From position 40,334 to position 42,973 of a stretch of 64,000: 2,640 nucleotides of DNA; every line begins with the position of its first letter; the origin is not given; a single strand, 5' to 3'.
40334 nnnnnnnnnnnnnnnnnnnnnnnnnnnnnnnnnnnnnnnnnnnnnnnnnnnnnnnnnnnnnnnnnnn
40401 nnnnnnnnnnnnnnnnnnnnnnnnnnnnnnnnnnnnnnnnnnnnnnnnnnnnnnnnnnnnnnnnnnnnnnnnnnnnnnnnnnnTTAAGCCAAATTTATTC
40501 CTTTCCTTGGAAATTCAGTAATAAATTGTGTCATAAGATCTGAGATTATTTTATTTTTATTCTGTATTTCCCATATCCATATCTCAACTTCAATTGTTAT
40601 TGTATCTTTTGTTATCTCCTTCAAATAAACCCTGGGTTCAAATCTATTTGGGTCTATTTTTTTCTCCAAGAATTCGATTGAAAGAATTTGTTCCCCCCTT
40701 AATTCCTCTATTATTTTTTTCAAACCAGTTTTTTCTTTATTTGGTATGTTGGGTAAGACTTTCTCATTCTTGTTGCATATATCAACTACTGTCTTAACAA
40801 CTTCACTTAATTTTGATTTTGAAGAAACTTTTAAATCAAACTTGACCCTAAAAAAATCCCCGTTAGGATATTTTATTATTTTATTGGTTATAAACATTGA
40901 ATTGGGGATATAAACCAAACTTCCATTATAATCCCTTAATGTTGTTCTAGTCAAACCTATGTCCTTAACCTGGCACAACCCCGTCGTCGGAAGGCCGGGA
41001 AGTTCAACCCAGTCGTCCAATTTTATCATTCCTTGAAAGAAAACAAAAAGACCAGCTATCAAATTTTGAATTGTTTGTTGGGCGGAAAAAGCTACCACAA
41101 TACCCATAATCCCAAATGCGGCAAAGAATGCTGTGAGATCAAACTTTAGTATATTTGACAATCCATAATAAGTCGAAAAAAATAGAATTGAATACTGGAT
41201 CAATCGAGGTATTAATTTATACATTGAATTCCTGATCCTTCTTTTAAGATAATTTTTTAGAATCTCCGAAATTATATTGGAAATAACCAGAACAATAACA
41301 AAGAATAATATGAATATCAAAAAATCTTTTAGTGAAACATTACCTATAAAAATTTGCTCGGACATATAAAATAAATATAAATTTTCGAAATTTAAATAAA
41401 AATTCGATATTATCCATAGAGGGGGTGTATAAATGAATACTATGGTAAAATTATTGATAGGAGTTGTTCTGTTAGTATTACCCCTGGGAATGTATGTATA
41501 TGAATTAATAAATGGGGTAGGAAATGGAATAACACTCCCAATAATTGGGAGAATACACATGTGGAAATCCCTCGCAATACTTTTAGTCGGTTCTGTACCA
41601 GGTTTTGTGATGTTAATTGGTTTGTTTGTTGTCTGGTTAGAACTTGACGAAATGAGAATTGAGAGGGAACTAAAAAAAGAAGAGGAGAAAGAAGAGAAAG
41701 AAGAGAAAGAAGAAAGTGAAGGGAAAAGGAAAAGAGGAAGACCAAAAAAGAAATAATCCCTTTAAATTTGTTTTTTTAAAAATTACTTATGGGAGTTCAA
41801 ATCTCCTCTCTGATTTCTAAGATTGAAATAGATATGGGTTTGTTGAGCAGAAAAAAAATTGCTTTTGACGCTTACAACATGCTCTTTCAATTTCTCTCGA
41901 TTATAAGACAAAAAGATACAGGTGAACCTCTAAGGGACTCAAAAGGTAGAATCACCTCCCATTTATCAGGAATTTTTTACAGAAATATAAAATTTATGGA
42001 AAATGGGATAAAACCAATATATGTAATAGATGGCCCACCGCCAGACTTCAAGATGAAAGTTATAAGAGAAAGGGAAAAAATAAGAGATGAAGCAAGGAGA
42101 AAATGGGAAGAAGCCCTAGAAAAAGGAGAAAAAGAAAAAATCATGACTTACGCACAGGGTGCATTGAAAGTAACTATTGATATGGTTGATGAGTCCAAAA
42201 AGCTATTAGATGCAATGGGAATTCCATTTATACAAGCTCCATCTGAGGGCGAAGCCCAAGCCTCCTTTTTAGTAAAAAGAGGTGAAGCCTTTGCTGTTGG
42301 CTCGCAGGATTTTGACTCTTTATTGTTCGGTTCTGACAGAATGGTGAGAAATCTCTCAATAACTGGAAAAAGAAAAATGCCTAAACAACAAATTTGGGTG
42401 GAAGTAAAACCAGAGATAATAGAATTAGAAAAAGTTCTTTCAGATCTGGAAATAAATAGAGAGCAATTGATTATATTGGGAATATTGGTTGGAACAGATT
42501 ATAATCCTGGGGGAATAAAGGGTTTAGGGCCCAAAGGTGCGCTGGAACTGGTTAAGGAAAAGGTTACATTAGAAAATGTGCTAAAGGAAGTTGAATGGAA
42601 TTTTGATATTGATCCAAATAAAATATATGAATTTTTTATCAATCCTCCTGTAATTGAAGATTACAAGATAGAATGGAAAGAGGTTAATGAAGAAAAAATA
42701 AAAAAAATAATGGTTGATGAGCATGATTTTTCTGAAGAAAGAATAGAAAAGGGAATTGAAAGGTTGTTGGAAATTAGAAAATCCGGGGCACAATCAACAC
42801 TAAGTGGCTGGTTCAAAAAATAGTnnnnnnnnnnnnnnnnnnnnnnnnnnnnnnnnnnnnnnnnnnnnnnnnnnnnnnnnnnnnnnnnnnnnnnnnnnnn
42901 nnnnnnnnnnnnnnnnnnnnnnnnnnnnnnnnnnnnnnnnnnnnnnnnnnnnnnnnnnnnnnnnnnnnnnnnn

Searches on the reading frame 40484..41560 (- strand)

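Call 33: search_protein_families(library=pfam, proteins=[window:40484-41560:-], max_evalue=0.001)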
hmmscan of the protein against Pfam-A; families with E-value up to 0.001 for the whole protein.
window:40484-41560:- (358 aa): 1 family
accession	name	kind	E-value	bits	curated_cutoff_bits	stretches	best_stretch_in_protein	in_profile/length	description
PF00924.24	MS_channel_2nd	-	5.7e-15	55.6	20.2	1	163-229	2-64/68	Mechanosensitive ion channel, beta-domain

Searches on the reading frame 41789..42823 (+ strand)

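Call 33: search_protein_families(library=pfam, proteins=[window:41789-42823:+], max_evalue=0.001)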
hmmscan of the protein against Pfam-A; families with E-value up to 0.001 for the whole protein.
window:41789-42823:+ (344 aa): 2 families
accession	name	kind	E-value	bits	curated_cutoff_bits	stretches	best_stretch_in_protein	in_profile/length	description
PF00867.23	XPG_I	-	7.7e-26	90.8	24.9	1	144-237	1-89/89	XPG I-region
PF00752.23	XPG_N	-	5.1e-14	53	22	1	9-102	10-101/101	XPG N-terminal domain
